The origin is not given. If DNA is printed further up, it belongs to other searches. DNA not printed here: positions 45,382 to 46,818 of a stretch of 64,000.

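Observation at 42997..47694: Six-gene operon mixing aromatic ring-cleavage-type and amino-acid-type enzymes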

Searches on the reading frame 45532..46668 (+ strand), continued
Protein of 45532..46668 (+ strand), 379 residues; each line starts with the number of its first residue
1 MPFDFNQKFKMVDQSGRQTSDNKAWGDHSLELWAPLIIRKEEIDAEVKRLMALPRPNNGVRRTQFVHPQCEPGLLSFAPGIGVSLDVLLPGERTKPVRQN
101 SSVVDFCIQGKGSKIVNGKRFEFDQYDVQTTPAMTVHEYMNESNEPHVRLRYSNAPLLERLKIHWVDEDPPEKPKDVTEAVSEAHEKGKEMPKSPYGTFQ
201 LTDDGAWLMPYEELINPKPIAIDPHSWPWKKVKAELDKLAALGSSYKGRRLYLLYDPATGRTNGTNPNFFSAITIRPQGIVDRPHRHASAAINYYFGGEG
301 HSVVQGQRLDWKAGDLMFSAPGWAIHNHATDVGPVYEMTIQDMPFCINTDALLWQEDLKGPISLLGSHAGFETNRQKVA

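Call 36: get_annotated_region(hit=H7, flank=10000)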
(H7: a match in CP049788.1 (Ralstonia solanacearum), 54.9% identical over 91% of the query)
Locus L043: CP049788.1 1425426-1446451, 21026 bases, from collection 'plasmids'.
description: Ralstonia solanacearum strain B2 plasmid unnamed, complete sequence
organism: Ralstonia solanacearum (NCBI taxid 305)
taxonomy: Bacteria; Pseudomonadota; Betaproteobacteria; Burkholderiales; Burkholderiaceae; Ralstonia; Ralstonia solanacearum
host: -; source: whole organism,isolated from the tobacco substrate; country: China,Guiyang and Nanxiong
typing (MOB-suite, as given by PLSDB): non-mobilizable
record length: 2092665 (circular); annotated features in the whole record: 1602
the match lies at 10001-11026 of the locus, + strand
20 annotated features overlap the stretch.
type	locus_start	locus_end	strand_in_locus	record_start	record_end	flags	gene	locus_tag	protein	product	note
CDS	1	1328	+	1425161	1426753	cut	-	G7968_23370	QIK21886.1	MFS transporter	-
CDS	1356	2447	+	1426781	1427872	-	-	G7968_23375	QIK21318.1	HlyD family secretion protein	-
CDS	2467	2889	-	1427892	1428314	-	-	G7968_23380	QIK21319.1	MarR family transcriptional regulator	-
CDS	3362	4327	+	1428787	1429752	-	-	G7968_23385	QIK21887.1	homogentisate 1,2-dioxygenase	-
CDS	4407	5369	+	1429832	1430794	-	-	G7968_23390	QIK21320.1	3-keto-5-aminohexanoate cleavage protein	-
CDS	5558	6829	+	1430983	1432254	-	-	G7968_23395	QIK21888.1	flavin-dependent monooxygenase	-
CDS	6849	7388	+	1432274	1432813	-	-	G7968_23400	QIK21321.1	flavin reductase family protein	-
CDS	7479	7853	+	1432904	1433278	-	-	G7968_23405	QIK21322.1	nuclear transport factor 2 family protein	-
CDS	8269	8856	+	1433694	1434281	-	-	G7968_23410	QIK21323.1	hypothetical protein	-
CDS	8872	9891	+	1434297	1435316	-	-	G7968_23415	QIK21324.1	ornithine cyclodeaminase family protein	-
CDS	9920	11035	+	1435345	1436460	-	-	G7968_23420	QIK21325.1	gentisate 1,2-dioxygenase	-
CDS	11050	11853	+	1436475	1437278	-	hpaH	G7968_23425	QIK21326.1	2-oxo-hepta-3-ene-1,7-dioic acid hydratase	-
CDS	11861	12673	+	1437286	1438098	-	hpaI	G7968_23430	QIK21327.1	4-hydroxy-2-oxoheptanedioate aldolase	-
CDS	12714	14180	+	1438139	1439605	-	-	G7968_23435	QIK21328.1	NAD-dependent succinate-semialdehyde dehydrogenase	-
CDS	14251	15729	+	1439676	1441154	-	-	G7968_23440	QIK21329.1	aldehyde dehydrogenase family protein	-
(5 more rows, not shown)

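Call 37: get_annotated_region(hit=H2, flank=10000)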
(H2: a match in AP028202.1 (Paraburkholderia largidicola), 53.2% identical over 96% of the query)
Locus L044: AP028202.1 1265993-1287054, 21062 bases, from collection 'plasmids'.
description: Paraburkholderia sp. F2 plasmid PPGUF2_p1 DNA, complete genome
organism: Paraburkholderia largidicola (NCBI taxid 3014751)
taxonomy: Bacteria; Pseudomonadota; Betaproteobacteria; Burkholderiales; Burkholderiaceae; Paraburkholderia; Paraburkholderia largidicola
host: -; source: Physopelta gutta,midgut,Midgut crypts of sting bug Physopelta gutta; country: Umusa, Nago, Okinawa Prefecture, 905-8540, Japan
typing (MOB-suite, as given by PLSDB): non-mobilizable
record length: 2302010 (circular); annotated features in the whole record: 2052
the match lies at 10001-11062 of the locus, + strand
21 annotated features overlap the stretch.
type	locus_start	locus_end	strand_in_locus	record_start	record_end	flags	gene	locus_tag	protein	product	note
CDS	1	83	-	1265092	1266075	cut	-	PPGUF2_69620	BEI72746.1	aldo/keto reductase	-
CDS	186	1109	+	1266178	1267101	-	-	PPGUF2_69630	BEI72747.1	LysR family transcriptional regulator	-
CDS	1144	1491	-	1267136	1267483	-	-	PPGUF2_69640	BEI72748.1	GFA family protein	-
CDS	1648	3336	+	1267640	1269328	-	-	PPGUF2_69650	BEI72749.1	methyl-accepting chemotaxis protein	-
CDS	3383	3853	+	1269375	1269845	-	-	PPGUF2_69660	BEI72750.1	nucleoside deaminase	-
CDS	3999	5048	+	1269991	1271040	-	-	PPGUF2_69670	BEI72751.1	aromatic ring-hydroxylating dioxygenase subunit alpha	-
CDS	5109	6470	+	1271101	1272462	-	-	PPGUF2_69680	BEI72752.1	aromatic acid/H+ symport family MFS transporter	-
CDS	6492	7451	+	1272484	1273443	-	-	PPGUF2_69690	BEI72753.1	PDR/VanB family oxidoreductase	-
CDS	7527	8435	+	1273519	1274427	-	gcvA_4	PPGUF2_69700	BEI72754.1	glycine cleavage system transcriptional regulator GcvA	-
CDS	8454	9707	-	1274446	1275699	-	-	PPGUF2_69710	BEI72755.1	citrate synthase family protein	-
CDS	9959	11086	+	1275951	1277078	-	-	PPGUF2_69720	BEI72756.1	cupin domain-containing protein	-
CDS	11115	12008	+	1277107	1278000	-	hpaI_2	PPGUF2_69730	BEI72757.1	2,4-dihydroxyhept-2-ene-1,7-dioic acid aldolase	-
CDS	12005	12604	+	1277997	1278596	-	-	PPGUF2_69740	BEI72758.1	hypothetical protein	-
CDS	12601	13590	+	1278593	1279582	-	-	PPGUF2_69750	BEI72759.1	ornithine cyclodeaminase family protein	-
CDS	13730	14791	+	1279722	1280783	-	-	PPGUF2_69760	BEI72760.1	porin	-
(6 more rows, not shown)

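Call 39: get_annotated_region(hit=H9, flank=10000)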
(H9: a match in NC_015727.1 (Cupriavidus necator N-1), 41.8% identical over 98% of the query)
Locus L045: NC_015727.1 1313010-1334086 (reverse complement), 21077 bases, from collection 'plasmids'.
description: Cupriavidus necator N-1 plasmid pBB1, complete sequence
organism: Cupriavidus necator N-1 (NCBI taxid 1042878)
taxonomy: Bacteria; Pseudomonadota; Betaproteobacteria; Burkholderiales; Burkholderiaceae; Cupriavidus; Cupriavidus necator; Cupriavidus necator N-1
host: -; source: soil; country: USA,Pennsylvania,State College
typing (MOB-suite, as given by PLSDB): conjugative; replicon rep_cluster_2238; relaxase MOBP; mating-pair formation MPF_T
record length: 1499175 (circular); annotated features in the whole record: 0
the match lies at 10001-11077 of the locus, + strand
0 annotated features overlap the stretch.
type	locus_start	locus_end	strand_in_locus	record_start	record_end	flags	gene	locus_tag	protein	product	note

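Call 40: get_annotated_region(hit=H10, flank=10000)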
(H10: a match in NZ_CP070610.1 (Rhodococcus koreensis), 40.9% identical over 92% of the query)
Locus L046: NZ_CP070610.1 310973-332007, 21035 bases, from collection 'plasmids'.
description: Rhodococcus koreensis strain R85 plasmid unnamed1, complete sequence
organism: Rhodococcus koreensis (NCBI taxid 99653)
taxonomy: Bacteria; Actinomycetota; Actinomycetes; Mycobacteriales; Nocardiaceae; Rhodococcus; Rhodococcus koreensis
host: -; source: cell culture,rhizosphere of apple plantlets grown in replant diseased soil; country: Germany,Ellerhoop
typing (MOB-suite, as given by PLSDB): mobilizable; relaxase MOBP,MOBP
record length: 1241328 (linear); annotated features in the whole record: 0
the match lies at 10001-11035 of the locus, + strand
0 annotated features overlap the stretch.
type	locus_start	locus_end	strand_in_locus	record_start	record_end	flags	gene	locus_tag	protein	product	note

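Call 41: get_annotated_region(hit=H11, flank=10000)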
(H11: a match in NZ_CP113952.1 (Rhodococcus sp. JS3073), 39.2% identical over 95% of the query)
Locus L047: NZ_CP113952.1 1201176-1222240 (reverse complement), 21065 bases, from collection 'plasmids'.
description: Rhodococcus sp. JS3073 plasmid unnamed, complete sequence
organism: Rhodococcus sp. JS3073 (NCBI taxid 3002901)
taxonomy: Bacteria; Actinomycetota; Actinomycetes; Mycobacteriales; Nocardiaceae; Rhodococcus; Rhodococcus sp. JS3073
host: -; source: culture,soil; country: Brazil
typing (MOB-suite, as given by PLSDB): non-mobilizable
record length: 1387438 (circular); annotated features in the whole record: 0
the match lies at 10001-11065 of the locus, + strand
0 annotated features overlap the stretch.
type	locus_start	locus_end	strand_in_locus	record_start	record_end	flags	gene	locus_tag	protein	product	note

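Call 60: search_dna_similar(query=L008:15292-16281:-, collection=plasmids, mode=protein, max_rows=40, rows=spread)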
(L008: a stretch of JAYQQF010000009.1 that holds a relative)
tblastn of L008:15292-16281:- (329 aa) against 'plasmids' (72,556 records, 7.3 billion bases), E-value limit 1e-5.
Records with a match: 202; places in all: 254; records where one place covers at least 80% of the query: 188.
Best place of each record, by identity: <60% 202.
By first word of the organism name: Rhizobium 91; Roseomonas 15; Phaeobacter 10; Paraburkholderia 7; Sphingobium 7; Neorhizobium 7; Burkholderia 5; Caballeronia 5; Sinorhizobium 4; Acidovorax 3; and 37 more.
By predicted mobility (MOB-suite, as given by PLSDB): non-mobilizable 119; conjugative 71; mobilizable 12.
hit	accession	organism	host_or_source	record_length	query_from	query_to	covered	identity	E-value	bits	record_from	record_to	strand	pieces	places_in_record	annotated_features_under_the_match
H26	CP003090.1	Burkholderia sp. YI23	-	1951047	2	329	100%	47.6%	5e-103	338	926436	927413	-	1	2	4,5-dihydroxyphthalate decarboxylase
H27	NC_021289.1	Caballeronia insecticola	-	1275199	3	329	99%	47.1%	2e-102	336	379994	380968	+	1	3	none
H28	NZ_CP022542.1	Antarctobacter heliothermus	Skeletonema marinoi strain ST54,Cell ...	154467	3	329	99%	46.5%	3e-100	330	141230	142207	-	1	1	4,5-dihydroxyphthalate decarboxylase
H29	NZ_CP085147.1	Sulfitobacter dubius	cell culture,Sediment from the Channel ...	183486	3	325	98%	46.7%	5e-99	327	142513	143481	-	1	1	ABC transporter substrate-binding protein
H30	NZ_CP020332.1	Martelella mediterranea DSM 17316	-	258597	3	325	98%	46.1%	1e-96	320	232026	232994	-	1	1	ABC transporter substrate-binding protein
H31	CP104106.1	Phaeobacter sp. G2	cell culture,Emiliania huxleyi RCC1216 ...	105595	2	325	98%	45.4%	2e-94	313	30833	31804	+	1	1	ABC transporter substrate-binding protein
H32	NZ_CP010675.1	Phaeobacter gallaeciensis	cell culture,clam larvae aquaculture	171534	2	325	98%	45.1%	2e-93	310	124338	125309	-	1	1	ABC transporter substrate-binding protein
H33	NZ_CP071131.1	Caballeronia sp. M1242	Homo sapiens,ETA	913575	3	329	99%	44.6%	3e-98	324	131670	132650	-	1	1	ABC transporter substrate-binding protein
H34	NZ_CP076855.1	Rhizobium sp. WYJ-E13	Curcuma wenyujin Y.H. Chen et C. ...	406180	3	325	98%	44.6%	8e-96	317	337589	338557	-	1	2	ABC transporter substrate-binding protein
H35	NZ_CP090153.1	Roseivivax marinus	Bathymodiolus marisindicus,single cell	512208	3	325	98%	44.3%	1e-94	314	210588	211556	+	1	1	ABC transporter substrate-binding protein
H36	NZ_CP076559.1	Sphingobium xenophagum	bacteria,La Roche-Posay thermal water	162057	3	329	99%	42.5%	5e-82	278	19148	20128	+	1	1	ABC transporter substrate-binding protein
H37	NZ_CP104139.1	Rhizobium sp. WSM1274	Vicia sp.,cell culture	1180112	3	325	98%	42.4%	2e-90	302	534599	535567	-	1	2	record has no annotation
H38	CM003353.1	Sphingomonas sp. MEA3-1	single cell,soil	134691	3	319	96%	40.1%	8e-76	260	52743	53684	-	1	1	record has no annotation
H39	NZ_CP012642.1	Massilia sp. WG5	cell culture,soil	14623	3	329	99%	36.5%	2e-63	224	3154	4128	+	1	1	sulfite exporter TauE/SafE family protein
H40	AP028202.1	Paraburkholderia largidicola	Physopelta gutta,midgut,Midgut crypts ...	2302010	3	329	99%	35.8%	6e-72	248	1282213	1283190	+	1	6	ABC transporter substrate-binding protein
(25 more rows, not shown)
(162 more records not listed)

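Call 61: get_annotated_region(hit=H39, flank=8000)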
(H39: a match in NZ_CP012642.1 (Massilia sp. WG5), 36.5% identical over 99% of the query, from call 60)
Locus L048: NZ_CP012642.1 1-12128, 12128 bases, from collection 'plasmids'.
description: Massilia sp. WG5 plasmid unnamed 2, complete sequence
organism: Massilia sp. WG5 (NCBI taxid 1707785)
taxonomy: Bacteria; Pseudomonadota; Betaproteobacteria; Burkholderiales; Oxalobacteraceae; Massilia; Massilia sp. WG5
host: -; source: cell culture,soil; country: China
typing (MOB-suite, as given by PLSDB): non-mobilizable
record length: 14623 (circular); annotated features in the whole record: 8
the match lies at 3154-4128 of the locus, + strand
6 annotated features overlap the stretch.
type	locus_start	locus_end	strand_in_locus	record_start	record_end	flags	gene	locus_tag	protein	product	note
CDS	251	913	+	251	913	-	-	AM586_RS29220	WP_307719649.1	Rieske 2Fe-2S domain-containing protein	-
CDS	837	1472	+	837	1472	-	-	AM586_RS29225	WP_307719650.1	SRPBCC family protein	GO:0044237 - cellular metabolic process [Evidence IEA]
CDS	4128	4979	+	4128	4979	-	-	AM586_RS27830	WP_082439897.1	sulfite exporter TauE/SafE family protein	GO:0006810 - transport [Evidence IEA]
CDS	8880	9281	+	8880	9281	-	-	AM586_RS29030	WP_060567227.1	ATP-binding cassette domain-containing protein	-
CDS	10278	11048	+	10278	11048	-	-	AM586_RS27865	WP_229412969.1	dihydrodipicolinate synthase family protein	-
CDS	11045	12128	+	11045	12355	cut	-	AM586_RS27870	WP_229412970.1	cupin domain-containing protein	-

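Call 62: get_annotated_region(hit=H28, flank=9000)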
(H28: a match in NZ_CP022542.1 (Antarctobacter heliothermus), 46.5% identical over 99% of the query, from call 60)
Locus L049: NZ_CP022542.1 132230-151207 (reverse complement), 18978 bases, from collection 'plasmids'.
description: Antarctobacter heliothermus strain SMS3 plasmid pSMS3-2, complete sequence
organism: Antarctobacter heliothermus (NCBI taxid 74033)
taxonomy: Bacteria; Pseudomonadota; Alphaproteobacteria; Rhodobacterales; Roseobacteraceae; Antarctobacter; Antarctobacter heliothermus
host: -; source: Skeletonema marinoi strain ST54,Cell culture,Top-layer sediments; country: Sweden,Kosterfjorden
typing (MOB-suite, as given by PLSDB): non-mobilizable
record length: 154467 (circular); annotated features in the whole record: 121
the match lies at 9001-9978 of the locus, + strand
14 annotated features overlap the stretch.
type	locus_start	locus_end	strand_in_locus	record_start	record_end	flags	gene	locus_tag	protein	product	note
CDS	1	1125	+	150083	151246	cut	-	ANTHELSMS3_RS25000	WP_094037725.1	M20 family metallopeptidase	-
CDS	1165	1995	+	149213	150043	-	-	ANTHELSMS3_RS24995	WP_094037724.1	polysaccharide deacetylase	-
CDS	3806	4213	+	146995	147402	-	-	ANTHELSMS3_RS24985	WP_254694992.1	transposase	-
CDS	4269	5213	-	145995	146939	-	-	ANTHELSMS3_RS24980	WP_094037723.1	glycosyltransferase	-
CDS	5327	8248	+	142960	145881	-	-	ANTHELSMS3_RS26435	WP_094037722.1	DUF4214 domain-containing protein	-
CDS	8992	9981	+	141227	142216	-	-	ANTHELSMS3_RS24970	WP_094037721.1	4,5-dihydroxyphthalate decarboxylase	-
CDS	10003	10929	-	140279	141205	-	-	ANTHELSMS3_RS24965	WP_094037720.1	LysR substrate-binding domain-containing protein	-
CDS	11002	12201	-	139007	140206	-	-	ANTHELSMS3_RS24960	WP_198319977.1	LysR family transcriptional regulator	-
CDS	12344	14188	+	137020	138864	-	-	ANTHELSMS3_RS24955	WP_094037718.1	thiamine pyrophosphate-binding protein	-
CDS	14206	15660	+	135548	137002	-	-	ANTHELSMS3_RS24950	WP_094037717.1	aldehyde dehydrogenase family protein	-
CDS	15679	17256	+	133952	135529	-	-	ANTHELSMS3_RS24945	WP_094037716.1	GMC family oxidoreductase N-terminal domain-containing protein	-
CDS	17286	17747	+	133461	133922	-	-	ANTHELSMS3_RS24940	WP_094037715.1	type II 3-dehydroquinate dehydratase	-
CDS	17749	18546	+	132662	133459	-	-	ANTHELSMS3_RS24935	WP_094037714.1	SDR family oxidoreductase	-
CDS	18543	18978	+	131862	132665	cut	-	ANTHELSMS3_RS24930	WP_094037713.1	sugar phosphate isomerase/epimerase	-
